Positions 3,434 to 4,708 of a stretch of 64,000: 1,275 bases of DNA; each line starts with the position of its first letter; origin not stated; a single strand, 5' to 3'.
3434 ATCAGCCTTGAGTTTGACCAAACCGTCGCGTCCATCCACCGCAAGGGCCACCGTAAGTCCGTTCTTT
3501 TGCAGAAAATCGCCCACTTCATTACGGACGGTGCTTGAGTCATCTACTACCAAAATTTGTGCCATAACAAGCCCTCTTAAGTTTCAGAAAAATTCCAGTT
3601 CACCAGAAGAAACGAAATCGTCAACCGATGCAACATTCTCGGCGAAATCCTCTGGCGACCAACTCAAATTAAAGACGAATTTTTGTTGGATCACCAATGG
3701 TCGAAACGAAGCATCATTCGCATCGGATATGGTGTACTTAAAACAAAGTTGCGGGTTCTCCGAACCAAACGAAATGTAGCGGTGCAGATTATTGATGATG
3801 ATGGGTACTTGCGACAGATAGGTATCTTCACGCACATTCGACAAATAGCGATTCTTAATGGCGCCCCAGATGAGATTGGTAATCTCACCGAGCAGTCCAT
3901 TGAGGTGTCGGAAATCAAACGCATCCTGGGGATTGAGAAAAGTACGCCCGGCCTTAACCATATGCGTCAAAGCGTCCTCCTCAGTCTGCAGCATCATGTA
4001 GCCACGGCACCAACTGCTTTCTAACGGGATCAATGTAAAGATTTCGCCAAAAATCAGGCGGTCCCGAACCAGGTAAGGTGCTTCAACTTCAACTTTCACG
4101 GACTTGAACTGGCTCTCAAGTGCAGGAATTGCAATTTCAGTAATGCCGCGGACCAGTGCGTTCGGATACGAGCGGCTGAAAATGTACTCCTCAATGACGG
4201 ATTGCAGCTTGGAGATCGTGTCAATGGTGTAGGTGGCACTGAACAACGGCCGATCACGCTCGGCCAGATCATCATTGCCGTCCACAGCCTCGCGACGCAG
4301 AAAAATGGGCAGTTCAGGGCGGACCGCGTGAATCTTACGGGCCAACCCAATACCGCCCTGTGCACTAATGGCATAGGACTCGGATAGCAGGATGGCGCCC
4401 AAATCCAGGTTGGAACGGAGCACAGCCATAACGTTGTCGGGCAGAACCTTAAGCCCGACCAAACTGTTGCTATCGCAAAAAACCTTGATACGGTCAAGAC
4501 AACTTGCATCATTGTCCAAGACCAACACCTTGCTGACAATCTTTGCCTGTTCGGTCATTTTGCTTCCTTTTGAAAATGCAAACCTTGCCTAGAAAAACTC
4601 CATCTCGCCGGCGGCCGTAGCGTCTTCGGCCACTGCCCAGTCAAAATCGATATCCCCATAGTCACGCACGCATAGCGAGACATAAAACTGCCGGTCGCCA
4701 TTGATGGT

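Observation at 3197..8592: AT-richer five-gene chemosensory-like module lacking CheW, CheR and CheB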

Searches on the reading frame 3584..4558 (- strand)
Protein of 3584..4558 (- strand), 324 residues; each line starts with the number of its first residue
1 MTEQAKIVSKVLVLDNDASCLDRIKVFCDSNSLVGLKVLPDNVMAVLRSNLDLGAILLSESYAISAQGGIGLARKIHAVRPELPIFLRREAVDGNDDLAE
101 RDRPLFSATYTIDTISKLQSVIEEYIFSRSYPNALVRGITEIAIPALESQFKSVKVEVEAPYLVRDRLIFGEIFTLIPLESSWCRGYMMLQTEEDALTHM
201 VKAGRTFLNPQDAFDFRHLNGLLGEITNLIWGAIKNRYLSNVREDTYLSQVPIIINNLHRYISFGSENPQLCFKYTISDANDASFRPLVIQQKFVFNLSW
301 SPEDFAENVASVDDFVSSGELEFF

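Call 3: search_protein_families(library=pfam, proteins=[window:3584-4558:-], max_evalue=0.01)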
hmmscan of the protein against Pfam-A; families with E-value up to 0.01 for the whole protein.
window:3584-4558:- (324 aa): 1 family
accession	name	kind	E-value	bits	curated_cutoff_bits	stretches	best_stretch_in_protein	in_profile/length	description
PF13690.11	CheX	-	4.9e-08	33.4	27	1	175-275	3-93/94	Chemotaxis phosphatase CheX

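Call 7: search_protein_families(library=ncbifam, proteins=[window:3584-4558:-], max_evalue=0.1)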
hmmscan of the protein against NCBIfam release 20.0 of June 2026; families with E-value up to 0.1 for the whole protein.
window:3584-4558:- (324 aa): 0 families

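Call 20: find_homologous_proteins(query=window:3584-4558:-, max_evalue=0.001)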
Query window:3584-4558:- (324 aa): 1882 proteins with E <= 0.001 among 4051 candidates; the best 120 are listed.
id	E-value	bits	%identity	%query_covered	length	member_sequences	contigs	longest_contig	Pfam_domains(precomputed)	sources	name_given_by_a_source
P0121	6.2e-211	717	100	100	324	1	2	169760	-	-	-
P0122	3.1e-205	698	97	100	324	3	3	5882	-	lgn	-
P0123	1.0e-184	631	87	100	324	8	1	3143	-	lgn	-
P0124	2.9e-183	626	87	100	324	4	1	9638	-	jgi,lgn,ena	-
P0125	6.2e-183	625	87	100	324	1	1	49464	-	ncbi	-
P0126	3.9e-182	622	87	100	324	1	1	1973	-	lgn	-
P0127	6.5e-182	622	86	100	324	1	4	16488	-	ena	-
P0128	1.0e-179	614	85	100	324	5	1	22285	-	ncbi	-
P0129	1.6e-179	614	85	100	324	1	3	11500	-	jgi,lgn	jgi:hypothetical protein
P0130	3.7e-179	613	85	100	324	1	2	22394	-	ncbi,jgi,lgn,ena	ncbi:MAG: chemotaxis protein CheX [Burkholderiales bacterium]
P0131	1.3e-178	611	85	100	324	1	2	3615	-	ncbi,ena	-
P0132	5.3e-177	606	84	100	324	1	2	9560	-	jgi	jgi:hypothetical protein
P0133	7.9e-177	605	84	100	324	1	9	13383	-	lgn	-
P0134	1.6e-176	604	83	100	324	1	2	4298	-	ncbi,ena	-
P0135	5.1e-176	602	84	100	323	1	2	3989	-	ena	-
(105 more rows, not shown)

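Call 26: search_solved_structures(query=A2, max_evalue=10, show_alignments=3)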
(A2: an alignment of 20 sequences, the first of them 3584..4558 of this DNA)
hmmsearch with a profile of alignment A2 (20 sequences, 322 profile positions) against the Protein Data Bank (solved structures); distinct sequences matched with E-value up to 10: 6.
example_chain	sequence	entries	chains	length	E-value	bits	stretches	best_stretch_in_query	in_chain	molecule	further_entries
3iic_A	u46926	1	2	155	1.4e-07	34.1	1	151-270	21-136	CheC domain protein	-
6vpw_A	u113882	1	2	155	3.4e-06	29.5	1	151-255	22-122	Chemotaxis protein CheX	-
3h2d_A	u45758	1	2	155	9.3e-06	28.1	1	151-271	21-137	CheC-like superfamily protein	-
3h4y_A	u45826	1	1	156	0.24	13.6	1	158-268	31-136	putative chemotaxis protein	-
1x9g_A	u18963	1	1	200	0.28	13.3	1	96-162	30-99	PUTATIVE MAR1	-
3hm4_A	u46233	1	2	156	0.42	12.8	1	160-271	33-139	Chemotaxis protein CheX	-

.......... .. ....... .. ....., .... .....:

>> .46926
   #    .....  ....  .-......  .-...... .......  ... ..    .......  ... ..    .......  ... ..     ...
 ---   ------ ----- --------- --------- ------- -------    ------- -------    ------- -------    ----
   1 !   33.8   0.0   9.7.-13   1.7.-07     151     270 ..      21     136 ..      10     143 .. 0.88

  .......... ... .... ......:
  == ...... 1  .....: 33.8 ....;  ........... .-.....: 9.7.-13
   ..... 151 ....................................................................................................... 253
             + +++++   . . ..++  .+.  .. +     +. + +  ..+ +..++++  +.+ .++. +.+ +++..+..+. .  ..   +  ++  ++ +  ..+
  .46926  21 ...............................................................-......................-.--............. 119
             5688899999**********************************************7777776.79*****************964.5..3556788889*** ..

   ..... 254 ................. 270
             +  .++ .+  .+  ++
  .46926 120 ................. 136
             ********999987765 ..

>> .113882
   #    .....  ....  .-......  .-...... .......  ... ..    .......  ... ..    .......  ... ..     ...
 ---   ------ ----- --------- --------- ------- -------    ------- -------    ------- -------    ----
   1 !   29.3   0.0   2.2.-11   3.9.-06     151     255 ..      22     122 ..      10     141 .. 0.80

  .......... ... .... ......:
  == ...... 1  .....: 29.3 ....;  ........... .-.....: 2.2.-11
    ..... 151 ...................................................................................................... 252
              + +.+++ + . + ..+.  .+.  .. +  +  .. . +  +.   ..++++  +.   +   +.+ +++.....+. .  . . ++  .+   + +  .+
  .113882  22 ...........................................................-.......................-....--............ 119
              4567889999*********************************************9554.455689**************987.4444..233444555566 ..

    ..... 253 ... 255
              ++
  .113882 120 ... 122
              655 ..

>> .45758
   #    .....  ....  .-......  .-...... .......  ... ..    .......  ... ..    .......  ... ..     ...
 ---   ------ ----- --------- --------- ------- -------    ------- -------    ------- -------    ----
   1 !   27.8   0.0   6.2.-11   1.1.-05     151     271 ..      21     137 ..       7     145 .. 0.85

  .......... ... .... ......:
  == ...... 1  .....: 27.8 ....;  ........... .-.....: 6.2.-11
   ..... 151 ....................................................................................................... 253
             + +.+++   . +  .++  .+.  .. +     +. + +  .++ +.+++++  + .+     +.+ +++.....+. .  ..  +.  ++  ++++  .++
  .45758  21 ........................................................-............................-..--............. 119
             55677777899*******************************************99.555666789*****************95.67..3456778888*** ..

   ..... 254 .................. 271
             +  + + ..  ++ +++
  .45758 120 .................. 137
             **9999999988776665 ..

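Call 50: predict_structure(alignment_id=A4)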
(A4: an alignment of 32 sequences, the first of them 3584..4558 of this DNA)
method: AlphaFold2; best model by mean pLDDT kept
length: 324 residues; sequences in the alignment: 32
mean_pLDDT: 76.0   pTM: 0.64
mean pLDDT of the five models: 76.0, 75.3, 72.2, 69.7, 67.9
residues with pLDDT >= 90: 91; 70-90: 133; 50-70: 49; < 50: 51
segments of 3 or more residues with pLDDT < 50: 1-5, 242-249, 259-265, 298-317, 319-324
pLDDT, mean of each block of 10 residues (from residue 1): 57 92 94 89 84 88 77 88 89 86 92 93 76 68 89 87 59 73 67 89 92 88 88 73 47 51 52 86 86 64 40 44 34
secondary structure, 60 per line:
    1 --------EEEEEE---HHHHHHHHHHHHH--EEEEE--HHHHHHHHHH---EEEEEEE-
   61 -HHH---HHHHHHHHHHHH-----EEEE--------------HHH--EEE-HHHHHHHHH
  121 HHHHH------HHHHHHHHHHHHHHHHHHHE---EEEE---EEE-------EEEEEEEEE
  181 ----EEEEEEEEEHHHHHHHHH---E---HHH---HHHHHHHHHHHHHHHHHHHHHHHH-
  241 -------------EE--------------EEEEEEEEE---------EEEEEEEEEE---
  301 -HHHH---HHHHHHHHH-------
elements in order: E9-14 H18-30 E33-37 H40-49 E53-59 H68-79 E85-88 E108-110 H112-125 H132-150 E155-158 E162-164 E172-180 E185-193 H194-202 H216-239 E270-278 E288-297 H302-305 H309-317

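Call 54: fold_search(model_id=the predicted structure, library=pdb)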
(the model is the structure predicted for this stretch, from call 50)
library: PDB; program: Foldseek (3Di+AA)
matches with E <= 10: 1511; with E <= 0.001: 37
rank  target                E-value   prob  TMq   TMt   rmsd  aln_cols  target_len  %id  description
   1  3iic_A                3.1e-06  1.00  0.34  0.64   5.1       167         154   17  Crystal structure of CheC-like superfamily protein (YP_001095400.1) from Shewanella SP. PV-4 at 2.13 A resolution (released 2009-08-18)
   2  6od1_A                4.7e-06  1.00  0.30  0.29  18.8       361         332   10  IraD-bound to RssB D58P variant (released 2019-04-24)
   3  3h2d_A                5.0e-06  1.00  0.33  0.63   5.0       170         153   17  Crystal structure of a chemotactic chec-like protein (so_3915) from shewanella oneidensis mr-1 at 1.86 A resolution (released 2009-04-28)
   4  6vpw_A                5.3e-06  1.00  0.34  0.65   5.3       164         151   17  1.90 Angstrom Resolution Crystal Structure Chemotaxis protein CheX from Vibrio vulnificus (released 2021-02-10)
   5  3qta_B                7.2e-06  1.00  0.36  0.53   4.8       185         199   10  Crystal structure of a CheC-like protein (rrnAC0528) from Haloarcula marismortui ATCC 43049 at 2.00 A resolution (released 2011-04-06)
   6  3h2d_B                1.3e-05  1.00  0.36  0.68   4.5       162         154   17  Crystal structure of a chemotactic chec-like protein (so_3915) from shewanella oneidensis mr-1 at 1.86 A resolution (released 2009-04-28)
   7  3f7a_B                1.4e-05  1.00  0.33  0.28  26.1       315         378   10  Structure of Orthorhombic crystal form of Pseudomonas aeruginosa RssB (released 2009-11-24)
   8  3qta_A                2.5e-05  1.00  0.34  0.50  10.4       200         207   10  Crystal structure of a CheC-like protein (rrnAC0528) from Haloarcula marismortui ATCC 43049 at 2.00 A resolution (released 2011-04-06)
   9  3f7a_A                3.1e-05  1.00  0.33  0.29  26.3       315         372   11  Structure of Orthorhombic crystal form of Pseudomonas aeruginosa RssB (released 2009-11-24)
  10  8twd_D                3.5e-05  1.00  0.33  0.32  19.4       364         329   10  Structure of IraM-bound RssB (released 2024-01-10)
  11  5xt2_B                3.7e-05  1.00  0.30  0.45   9.7       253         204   15  Crystal structures of full-length FixJ from B. japonicum crystallized in space group P212121 (released 2018-05-23)
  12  8twd_C                4.0e-05  1.00  0.31  0.31  19.8       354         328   10  Structure of IraM-bound RssB (released 2024-01-10)
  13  8t85                  4.0e-05  1.00  0.30  0.30  19.3       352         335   12  Structure of RssB bound to beryllofluoride (released 2024-01-17)
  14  1yio                  5.3e-05  1.00  0.33  0.52  10.5       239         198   12  Crystallographic structure of response regulator StyR from Pseudomonas fluorescens (released 2005-09-27)
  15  3eq2_B                6.8e-05  0.99  0.26  0.23  26.0       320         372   10  Structure of Hexagonal Crystal form of Pseudomonas aeruginosa RssB (released 2009-10-20)
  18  6vpw_B                1.5e-04  1.00  0.30  0.57   6.1       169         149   18  1.90 Angstrom Resolution Crystal Structure Chemotaxis protein CheX from Vibrio vulnificus (released 2021-02-10)
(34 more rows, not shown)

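Call 67: search_protein_families(library=pfam, proteins=[window:3584-4558:-], max_evalue=10)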
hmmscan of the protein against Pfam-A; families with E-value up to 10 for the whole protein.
window:3584-4558:- (324 aa): 2 families
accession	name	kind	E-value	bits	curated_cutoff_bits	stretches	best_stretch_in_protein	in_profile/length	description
PF13690.11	CheX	-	4.9e-08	33.4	27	1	175-275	3-93/94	Chemotaxis phosphatase CheX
PF03709.21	OKR_DC_1_N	-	0.035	14.8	29.3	1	41-91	27-72/111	Orn/Lys/Arg decarboxylase, N-terminal domain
